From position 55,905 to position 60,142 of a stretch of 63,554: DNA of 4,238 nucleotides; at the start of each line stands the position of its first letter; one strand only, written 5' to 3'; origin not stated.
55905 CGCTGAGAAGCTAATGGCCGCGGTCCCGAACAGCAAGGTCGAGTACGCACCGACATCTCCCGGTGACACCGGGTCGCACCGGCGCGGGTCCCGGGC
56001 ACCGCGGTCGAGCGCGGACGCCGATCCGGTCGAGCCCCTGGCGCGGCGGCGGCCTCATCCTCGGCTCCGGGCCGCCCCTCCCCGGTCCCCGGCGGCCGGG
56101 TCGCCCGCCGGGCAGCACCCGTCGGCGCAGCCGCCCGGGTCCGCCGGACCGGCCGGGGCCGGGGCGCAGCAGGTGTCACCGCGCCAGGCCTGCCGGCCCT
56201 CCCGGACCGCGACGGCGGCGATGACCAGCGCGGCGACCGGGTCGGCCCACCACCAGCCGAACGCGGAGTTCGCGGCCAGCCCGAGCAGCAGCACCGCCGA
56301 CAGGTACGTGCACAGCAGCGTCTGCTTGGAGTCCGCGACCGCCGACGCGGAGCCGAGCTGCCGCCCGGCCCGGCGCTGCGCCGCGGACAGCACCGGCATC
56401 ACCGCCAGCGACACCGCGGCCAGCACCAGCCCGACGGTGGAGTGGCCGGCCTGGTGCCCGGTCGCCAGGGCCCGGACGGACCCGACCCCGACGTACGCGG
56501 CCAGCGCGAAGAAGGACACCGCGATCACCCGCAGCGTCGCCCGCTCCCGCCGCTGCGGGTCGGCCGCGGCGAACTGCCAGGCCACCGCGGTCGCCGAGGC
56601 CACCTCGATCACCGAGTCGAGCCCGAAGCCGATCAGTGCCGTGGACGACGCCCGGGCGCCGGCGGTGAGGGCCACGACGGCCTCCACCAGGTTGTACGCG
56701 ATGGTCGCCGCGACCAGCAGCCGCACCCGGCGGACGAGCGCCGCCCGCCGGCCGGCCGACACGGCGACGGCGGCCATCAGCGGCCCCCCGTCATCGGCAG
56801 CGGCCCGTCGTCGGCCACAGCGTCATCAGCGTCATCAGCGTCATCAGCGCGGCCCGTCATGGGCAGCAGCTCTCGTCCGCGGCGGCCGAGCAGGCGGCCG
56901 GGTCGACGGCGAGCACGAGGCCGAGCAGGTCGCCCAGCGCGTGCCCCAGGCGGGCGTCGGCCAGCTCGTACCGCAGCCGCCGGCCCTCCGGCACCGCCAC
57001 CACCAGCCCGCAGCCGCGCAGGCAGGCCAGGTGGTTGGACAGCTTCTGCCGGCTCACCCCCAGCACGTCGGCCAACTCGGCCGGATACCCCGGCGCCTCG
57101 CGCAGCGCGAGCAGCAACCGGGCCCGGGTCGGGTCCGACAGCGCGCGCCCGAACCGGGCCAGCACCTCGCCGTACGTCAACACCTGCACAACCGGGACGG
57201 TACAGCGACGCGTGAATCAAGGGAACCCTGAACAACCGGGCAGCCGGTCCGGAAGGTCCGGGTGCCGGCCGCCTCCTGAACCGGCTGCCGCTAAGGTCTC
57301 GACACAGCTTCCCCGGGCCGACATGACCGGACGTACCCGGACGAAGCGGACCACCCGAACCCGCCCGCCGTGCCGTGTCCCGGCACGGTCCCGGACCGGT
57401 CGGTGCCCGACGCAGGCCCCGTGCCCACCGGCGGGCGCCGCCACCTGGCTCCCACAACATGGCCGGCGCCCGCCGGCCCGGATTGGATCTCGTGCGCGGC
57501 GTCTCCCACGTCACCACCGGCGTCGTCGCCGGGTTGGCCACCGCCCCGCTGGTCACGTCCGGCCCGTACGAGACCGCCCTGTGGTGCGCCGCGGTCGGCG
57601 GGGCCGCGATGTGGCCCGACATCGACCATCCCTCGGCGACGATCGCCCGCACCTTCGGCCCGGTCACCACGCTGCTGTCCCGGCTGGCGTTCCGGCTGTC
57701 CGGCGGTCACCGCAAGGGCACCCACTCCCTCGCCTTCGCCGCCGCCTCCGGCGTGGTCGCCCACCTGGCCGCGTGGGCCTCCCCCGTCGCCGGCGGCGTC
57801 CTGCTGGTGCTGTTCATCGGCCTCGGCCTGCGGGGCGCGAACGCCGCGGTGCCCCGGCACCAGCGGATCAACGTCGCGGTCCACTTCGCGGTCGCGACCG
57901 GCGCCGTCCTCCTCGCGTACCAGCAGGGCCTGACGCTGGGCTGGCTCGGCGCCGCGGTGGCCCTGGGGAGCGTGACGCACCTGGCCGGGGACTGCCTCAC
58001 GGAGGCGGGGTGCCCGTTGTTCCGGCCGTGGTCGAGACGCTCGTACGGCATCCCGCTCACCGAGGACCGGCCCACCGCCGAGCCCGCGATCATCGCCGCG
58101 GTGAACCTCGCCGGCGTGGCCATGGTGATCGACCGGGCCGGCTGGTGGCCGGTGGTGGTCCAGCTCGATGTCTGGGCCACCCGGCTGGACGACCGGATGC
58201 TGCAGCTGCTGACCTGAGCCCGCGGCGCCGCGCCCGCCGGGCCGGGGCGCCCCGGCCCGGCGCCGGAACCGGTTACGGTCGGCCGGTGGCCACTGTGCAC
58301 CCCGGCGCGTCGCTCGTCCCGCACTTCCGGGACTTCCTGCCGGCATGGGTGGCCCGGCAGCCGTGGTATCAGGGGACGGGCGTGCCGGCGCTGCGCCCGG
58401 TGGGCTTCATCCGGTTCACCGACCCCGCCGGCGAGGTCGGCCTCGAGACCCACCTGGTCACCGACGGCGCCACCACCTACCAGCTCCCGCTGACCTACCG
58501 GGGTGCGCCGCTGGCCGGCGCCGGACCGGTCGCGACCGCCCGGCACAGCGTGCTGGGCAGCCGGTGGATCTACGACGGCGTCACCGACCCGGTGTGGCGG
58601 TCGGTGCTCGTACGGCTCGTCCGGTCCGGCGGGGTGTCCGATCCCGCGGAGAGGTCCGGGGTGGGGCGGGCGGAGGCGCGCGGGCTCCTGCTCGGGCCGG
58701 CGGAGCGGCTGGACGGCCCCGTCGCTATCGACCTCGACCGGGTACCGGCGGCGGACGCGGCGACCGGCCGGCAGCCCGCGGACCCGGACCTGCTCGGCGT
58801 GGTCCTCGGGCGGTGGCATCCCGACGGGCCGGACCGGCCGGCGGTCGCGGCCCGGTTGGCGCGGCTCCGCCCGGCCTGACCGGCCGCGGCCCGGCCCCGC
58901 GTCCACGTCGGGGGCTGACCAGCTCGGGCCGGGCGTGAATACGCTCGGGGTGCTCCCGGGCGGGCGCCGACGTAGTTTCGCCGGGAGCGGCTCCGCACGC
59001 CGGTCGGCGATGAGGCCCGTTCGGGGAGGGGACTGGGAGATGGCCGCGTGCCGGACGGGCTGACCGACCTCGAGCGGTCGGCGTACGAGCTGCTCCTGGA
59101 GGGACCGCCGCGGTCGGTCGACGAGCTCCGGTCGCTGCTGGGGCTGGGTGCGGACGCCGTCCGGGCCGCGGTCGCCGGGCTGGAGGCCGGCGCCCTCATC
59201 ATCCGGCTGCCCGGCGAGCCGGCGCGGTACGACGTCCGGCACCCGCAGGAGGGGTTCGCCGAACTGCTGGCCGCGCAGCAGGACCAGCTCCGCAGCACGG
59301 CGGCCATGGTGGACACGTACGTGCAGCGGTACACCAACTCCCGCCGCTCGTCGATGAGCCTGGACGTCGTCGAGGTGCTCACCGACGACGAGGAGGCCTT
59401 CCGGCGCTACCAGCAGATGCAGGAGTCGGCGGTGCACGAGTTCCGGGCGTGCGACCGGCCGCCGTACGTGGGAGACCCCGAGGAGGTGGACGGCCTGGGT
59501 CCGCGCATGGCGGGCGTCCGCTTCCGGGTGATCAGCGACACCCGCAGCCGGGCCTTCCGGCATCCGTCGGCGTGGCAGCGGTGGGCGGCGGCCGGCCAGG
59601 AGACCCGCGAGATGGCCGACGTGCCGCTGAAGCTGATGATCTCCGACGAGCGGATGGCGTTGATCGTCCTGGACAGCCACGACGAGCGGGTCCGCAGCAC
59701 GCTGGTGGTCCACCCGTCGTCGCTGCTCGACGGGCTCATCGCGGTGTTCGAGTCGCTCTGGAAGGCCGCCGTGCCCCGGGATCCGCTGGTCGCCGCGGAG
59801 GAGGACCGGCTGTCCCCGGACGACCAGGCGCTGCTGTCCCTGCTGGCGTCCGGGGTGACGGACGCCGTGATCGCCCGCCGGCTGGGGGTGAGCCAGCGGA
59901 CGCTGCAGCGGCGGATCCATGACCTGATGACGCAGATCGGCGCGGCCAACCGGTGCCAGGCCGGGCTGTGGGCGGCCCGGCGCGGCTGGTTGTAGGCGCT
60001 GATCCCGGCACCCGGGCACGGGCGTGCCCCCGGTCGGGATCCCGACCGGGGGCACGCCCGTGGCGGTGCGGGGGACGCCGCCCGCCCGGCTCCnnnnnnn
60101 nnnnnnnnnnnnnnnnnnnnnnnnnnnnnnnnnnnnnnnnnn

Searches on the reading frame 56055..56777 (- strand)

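Call 14: search_protein_families(library=pfam, proteins=[window:56055-56777:-], max_evalue=0.001)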
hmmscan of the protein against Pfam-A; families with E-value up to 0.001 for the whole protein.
window:56055-56777:- (240 aa): 1 family
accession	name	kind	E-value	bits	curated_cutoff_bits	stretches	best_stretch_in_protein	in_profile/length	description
PF01545.26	Cation_efflux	-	1e-09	38.9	26.6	1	25-194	4-186/198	Cation efflux family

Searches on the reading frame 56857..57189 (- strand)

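Call 14: search_protein_families(library=pfam, proteins=[window:56857-57189:-], max_evalue=0.001)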
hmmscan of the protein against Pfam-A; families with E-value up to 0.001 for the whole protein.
window:56857-57189:- (110 aa): 5 families
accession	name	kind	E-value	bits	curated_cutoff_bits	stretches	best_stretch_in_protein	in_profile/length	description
PF01022.26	HTH_5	-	2.3e-12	47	22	1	19-63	1-45/47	Bacterial regulatory protein, arsR family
PF12840.13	HTH_20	-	4.5e-11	43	27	1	17-63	1-48/51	Helix-turn-helix domain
PF12802.13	MarR_2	-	7.3e-07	29.7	27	1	20-71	5-60/61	MarR family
PF25213.1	HVO_A0261_N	-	6.5e-05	23.2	35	1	20-66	11-57/86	HVO_A0261 N-terminal domain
PF13545.12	HTH_Crp_2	-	0.00065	20.1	27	0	37-71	26-58/70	Crp-like helix-turn-helix domain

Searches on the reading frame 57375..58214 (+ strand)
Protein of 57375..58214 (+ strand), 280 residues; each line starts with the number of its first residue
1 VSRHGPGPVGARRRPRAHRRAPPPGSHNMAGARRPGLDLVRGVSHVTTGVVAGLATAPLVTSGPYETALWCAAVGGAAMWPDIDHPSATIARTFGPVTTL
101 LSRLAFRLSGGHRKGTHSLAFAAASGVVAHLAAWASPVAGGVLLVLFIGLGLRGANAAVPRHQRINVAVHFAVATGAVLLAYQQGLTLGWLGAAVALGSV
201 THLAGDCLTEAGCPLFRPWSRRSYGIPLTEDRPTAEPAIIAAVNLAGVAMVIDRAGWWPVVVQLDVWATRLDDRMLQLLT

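Call 14: search_protein_families(library=pfam, proteins=[window:57375-58214:+], max_evalue=0.001)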
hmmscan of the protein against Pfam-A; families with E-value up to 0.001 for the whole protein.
window:57375-58214:+ (280 aa): 1 family
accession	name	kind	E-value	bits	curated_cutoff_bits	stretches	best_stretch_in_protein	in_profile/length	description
PF04307.19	YdjM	-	1.2e-24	87.1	29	1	42-248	3-146/176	YdjM inner membrane protein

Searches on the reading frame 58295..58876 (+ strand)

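Call 14: search_protein_families(library=pfam, proteins=[window:58295-58876:+], max_evalue=0.001)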
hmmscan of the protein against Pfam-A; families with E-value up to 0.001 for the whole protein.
window:58295-58876:+ (194 aa): 1 family
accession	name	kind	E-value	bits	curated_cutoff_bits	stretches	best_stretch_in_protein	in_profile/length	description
PF18085.6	Mak_N_cap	-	4.5e-24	85.7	22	1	18-98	1-87/87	Maltokinase N-terminal cap domain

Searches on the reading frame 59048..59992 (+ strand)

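Call 14: search_protein_families(library=pfam, proteins=[window:59048-59992:+], max_evalue=0.001)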
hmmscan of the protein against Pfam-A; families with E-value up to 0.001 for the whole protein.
window:59048-59992:+ (315 aa): 7 families
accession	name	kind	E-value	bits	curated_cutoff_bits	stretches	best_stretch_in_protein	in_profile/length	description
PF00196.25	GerE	-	1.8e-06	27.9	23.5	1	255-308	3-56/57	Bacterial regulatory proteins, luxR family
PF01978.25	TrmB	-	5.7e-06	26.5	25.6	1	4-65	5-66/68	Sugar-specific transcriptional regulator TrmB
PF13384.12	HTH_23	-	2.7e-05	24.3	24.6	1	264-292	12-40/50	Homeodomain-like domain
PF13542.12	HTH_Tnp_ISL3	-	6.7e-05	22.7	27.4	0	265-293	23-50/51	Helix-turn-helix domain of transposase family ISL3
PF12802.13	MarR_2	-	0.00012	22.6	27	0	15-55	13-54/61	MarR family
PF13518.12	HTH_28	-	0.00064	20.2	25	0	262-291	5-34/52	Helix-turn-helix domain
PF08279.18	HTH_11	-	0.00082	19.6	25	0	270-293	16-39/55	HTH domain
